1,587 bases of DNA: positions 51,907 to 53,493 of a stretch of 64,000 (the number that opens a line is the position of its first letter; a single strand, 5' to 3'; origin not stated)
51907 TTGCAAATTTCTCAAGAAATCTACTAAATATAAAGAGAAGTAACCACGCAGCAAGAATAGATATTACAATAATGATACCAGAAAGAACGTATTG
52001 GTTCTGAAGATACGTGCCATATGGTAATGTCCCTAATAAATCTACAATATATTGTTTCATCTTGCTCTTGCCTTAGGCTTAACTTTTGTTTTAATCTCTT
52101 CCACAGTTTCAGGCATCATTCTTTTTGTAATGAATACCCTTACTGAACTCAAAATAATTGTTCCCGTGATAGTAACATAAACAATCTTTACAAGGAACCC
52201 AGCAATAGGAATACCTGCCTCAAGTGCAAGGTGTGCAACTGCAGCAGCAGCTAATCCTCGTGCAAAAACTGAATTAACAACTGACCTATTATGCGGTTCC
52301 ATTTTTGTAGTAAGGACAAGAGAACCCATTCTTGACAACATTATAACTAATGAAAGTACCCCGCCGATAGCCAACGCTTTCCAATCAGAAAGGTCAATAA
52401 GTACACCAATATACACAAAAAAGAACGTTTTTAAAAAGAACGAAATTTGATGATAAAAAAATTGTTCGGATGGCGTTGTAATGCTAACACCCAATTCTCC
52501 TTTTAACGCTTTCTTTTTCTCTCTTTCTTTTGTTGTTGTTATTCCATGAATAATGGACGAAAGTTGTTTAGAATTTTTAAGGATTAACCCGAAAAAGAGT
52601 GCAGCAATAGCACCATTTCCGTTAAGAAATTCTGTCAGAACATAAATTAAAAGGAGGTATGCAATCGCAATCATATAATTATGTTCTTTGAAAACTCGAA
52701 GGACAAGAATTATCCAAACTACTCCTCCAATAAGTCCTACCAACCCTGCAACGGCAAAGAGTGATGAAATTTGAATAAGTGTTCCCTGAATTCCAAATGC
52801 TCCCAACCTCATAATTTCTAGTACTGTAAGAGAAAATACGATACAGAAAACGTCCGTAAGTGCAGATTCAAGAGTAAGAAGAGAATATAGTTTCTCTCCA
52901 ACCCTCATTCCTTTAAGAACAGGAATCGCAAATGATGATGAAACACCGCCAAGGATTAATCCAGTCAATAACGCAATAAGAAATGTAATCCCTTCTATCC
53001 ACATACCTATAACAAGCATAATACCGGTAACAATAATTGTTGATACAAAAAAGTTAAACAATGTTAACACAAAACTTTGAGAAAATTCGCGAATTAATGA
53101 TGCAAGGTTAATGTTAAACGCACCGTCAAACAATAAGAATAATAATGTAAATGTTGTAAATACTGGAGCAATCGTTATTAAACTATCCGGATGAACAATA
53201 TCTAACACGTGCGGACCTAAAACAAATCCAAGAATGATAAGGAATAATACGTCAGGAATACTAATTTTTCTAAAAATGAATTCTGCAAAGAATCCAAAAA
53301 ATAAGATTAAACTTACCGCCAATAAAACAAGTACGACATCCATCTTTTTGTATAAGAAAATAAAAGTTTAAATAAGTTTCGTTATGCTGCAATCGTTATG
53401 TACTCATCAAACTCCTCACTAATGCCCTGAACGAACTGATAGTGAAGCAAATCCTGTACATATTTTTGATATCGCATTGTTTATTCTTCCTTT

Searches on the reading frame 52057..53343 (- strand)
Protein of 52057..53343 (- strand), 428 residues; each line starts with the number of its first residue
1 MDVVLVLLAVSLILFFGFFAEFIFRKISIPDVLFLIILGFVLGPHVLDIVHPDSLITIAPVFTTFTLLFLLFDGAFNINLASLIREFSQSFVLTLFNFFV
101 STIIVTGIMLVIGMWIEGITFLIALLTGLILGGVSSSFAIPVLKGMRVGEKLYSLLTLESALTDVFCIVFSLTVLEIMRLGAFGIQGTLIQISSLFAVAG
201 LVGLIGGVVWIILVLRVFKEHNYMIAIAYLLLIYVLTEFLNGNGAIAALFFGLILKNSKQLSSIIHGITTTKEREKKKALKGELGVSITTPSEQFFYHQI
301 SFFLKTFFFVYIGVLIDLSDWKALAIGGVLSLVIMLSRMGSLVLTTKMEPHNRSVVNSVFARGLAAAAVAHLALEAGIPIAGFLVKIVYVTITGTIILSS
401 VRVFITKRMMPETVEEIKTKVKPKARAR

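Call 37: search_protein_families(library=pfam, proteins=[window:52057-53343:-], max_evalue=0.001)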
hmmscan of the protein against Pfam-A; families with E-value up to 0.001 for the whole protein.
window:52057-53343:- (428 aa): 1 family
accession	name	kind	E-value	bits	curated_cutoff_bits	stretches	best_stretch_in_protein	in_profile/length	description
PF00999.27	Na_H_Exchanger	-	1.5e-34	120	26.2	1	16-400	6-366/375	Sodium/hydrogen exchanger, transmembrane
